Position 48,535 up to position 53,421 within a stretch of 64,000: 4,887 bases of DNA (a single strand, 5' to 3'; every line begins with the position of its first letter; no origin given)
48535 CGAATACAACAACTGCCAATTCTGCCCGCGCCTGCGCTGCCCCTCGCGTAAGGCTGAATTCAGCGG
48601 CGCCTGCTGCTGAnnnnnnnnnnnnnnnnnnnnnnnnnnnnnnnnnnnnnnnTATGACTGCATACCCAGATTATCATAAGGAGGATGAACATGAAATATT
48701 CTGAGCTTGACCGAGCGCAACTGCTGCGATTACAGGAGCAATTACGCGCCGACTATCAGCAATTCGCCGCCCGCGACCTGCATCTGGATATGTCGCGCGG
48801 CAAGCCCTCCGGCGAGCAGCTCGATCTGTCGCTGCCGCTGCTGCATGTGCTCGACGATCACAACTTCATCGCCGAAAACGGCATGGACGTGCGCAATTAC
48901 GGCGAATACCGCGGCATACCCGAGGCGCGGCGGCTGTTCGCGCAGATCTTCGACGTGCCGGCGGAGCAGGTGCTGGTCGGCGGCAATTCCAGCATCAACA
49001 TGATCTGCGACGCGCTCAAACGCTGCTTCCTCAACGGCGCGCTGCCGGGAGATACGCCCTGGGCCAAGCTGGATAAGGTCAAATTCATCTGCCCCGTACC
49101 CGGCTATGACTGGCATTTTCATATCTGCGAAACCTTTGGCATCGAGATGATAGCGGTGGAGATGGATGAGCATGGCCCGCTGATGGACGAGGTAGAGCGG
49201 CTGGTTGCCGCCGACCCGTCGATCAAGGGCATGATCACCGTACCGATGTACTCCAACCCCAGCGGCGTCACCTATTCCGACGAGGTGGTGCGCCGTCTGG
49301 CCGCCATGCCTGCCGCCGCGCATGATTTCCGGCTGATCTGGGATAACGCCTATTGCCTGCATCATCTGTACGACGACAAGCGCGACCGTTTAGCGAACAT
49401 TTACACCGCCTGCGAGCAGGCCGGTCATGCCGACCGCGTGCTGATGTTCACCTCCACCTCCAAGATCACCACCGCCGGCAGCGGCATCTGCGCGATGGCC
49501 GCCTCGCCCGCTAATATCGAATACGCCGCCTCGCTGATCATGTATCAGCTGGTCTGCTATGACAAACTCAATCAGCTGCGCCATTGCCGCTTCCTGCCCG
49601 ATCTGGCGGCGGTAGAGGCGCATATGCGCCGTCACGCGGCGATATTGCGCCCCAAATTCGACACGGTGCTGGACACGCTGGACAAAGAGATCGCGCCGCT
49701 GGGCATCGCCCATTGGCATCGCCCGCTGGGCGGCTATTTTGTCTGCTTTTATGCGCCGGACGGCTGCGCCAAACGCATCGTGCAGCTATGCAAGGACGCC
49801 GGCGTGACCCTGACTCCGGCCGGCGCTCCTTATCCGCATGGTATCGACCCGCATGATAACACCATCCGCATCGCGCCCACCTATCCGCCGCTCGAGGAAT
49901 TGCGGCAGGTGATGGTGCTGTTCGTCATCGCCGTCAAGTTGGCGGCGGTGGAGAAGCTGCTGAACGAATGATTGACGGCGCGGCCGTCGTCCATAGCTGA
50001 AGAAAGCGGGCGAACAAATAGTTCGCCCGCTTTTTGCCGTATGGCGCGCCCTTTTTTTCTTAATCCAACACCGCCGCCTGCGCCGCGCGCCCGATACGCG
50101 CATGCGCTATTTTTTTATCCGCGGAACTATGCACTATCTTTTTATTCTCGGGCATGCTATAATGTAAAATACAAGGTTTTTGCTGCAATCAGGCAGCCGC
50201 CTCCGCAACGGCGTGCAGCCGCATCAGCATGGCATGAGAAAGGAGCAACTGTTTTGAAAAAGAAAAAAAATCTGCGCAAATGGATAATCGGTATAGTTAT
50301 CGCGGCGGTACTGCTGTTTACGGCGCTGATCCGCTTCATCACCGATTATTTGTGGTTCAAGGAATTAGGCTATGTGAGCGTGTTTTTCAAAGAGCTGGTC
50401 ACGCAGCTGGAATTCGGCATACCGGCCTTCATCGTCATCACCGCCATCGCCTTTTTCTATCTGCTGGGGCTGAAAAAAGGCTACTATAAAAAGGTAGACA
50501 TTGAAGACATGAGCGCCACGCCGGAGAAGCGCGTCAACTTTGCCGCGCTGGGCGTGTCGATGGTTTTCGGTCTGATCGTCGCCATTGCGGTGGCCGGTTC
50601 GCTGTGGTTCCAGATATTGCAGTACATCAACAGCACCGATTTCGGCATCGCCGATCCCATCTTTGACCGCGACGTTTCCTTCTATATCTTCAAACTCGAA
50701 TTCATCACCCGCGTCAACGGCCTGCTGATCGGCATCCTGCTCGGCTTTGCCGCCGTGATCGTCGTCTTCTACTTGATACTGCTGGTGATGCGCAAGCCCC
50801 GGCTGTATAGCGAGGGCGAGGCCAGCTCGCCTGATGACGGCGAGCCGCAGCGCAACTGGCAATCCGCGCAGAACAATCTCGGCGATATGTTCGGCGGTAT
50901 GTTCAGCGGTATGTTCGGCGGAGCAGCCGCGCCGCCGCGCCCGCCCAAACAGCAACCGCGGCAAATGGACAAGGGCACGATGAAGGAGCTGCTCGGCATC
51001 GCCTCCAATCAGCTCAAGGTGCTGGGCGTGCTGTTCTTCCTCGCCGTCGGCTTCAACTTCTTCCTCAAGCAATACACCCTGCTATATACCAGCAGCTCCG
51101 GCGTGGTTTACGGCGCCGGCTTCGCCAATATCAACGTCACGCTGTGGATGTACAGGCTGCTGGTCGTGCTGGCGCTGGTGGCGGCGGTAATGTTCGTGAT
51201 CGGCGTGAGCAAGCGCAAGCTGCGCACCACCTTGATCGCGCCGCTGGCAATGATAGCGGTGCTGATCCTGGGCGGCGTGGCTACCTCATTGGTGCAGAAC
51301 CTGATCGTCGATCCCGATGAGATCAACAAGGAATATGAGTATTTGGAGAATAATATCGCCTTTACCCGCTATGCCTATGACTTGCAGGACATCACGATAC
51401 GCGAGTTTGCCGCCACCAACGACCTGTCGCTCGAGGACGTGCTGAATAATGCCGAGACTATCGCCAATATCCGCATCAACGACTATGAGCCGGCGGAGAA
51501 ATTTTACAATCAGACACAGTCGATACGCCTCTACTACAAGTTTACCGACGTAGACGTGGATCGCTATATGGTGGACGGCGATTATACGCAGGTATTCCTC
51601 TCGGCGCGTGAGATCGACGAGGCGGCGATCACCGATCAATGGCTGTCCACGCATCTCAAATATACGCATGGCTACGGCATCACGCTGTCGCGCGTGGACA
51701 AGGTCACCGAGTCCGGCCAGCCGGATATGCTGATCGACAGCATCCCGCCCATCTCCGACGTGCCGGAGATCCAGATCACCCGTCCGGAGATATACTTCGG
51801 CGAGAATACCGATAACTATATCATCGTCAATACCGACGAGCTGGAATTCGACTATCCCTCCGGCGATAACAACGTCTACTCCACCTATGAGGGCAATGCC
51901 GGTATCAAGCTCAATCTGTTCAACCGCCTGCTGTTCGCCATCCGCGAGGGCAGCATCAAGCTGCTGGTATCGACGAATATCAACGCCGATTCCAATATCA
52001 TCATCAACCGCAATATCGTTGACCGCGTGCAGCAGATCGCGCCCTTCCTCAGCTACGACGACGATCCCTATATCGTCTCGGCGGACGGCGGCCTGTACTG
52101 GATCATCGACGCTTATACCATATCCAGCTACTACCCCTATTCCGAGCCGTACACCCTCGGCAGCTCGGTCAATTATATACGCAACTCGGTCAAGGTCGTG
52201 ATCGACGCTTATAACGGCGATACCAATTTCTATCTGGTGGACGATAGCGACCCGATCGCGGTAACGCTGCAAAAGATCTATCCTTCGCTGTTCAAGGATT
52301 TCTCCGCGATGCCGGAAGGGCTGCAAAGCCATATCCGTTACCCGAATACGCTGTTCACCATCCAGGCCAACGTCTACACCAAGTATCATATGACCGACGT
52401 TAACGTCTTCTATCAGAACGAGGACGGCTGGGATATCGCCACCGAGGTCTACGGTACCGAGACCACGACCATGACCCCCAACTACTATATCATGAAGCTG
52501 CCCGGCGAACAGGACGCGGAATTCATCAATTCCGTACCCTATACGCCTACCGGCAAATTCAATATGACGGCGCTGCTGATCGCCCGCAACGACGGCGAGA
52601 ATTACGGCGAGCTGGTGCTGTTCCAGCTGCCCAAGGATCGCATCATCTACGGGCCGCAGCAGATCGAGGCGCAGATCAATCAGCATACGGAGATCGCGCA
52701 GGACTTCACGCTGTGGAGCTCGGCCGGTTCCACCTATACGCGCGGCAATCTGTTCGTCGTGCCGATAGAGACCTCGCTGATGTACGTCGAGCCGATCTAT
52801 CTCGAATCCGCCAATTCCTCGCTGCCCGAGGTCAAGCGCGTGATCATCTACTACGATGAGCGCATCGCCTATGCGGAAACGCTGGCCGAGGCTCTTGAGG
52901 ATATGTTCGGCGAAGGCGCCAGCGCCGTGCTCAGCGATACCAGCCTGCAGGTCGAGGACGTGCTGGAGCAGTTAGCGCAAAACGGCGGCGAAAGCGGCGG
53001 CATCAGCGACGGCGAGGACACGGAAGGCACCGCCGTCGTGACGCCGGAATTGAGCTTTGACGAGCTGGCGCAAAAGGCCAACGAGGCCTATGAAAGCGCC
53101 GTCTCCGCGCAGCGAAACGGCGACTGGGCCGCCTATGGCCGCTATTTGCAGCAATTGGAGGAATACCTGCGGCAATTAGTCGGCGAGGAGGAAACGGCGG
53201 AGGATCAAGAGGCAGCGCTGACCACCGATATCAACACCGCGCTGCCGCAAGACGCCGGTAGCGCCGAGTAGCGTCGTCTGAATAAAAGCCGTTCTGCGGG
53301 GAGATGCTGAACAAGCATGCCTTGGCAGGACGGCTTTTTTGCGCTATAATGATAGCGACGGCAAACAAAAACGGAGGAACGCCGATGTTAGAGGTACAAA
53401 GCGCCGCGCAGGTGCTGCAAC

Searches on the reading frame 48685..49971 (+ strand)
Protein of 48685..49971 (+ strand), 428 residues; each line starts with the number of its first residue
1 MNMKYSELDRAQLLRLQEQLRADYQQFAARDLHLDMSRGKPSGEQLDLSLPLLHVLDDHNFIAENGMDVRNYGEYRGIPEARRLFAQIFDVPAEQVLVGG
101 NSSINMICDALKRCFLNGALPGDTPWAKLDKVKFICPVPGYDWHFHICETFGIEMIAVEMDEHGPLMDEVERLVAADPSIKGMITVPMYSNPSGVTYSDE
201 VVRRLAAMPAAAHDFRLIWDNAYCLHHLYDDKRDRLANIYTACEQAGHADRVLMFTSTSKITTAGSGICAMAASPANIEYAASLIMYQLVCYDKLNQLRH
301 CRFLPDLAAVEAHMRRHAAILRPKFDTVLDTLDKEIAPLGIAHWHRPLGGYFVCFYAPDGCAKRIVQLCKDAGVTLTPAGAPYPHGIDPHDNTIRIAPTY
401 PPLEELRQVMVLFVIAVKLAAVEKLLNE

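Call 39: search_protein_families(library=pfam, proteins=[window:48685-49971:+], max_evalue=0.00001)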
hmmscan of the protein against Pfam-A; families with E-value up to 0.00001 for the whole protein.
window:48685-49971:+ (428 aa): 2 families
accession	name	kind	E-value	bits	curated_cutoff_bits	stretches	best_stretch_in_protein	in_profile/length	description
PF12897.13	Asp_aminotransf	-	1.4e-156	522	27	1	13-426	6-418/421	Aspartate amino-transferase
PF00155.27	Aminotran_1_2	-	3.5e-09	36.8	19.7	1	41-398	11-346/361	Aminotransferase class I and II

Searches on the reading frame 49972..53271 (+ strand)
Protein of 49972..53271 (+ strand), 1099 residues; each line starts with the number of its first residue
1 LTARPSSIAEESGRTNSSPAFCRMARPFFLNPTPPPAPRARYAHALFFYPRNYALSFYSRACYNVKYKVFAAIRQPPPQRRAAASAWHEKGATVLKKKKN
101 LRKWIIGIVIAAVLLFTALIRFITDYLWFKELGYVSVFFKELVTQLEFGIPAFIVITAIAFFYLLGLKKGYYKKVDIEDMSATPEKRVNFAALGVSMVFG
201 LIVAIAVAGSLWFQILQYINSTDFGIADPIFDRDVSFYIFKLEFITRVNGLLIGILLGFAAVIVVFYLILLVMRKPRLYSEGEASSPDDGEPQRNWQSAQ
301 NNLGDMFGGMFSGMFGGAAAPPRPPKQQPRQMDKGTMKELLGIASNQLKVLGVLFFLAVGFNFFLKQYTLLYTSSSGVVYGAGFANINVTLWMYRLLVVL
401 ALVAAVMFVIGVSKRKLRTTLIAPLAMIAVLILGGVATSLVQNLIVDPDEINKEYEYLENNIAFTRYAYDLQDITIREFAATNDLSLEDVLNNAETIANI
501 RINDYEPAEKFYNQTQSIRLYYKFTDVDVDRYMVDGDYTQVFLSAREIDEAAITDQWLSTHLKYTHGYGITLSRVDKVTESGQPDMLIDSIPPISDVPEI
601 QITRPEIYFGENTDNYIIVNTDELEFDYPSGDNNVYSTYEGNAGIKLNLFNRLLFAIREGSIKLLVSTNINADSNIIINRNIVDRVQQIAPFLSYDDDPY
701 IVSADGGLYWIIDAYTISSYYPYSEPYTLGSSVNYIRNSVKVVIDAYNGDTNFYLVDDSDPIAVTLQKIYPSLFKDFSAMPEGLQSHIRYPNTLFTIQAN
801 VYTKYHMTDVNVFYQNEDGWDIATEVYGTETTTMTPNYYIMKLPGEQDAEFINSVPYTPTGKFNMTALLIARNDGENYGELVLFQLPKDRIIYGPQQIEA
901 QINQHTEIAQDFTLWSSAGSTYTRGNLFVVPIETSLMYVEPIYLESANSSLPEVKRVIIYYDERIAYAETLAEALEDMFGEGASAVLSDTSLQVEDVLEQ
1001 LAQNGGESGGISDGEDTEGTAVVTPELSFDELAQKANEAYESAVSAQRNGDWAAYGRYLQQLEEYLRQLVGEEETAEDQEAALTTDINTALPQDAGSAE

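Call 40: search_protein_families(library=pfam, proteins=[window:49972-53271:+], max_evalue=0.00001)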
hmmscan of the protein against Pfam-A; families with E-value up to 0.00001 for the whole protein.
window:49972-53271:+ (1099 aa): 1 family
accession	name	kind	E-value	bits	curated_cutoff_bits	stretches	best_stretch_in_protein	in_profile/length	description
PF03699.18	UPF0182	-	3.2e-267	889.1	27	1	104-915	3-770/770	Uncharacterised protein family (UPF0182)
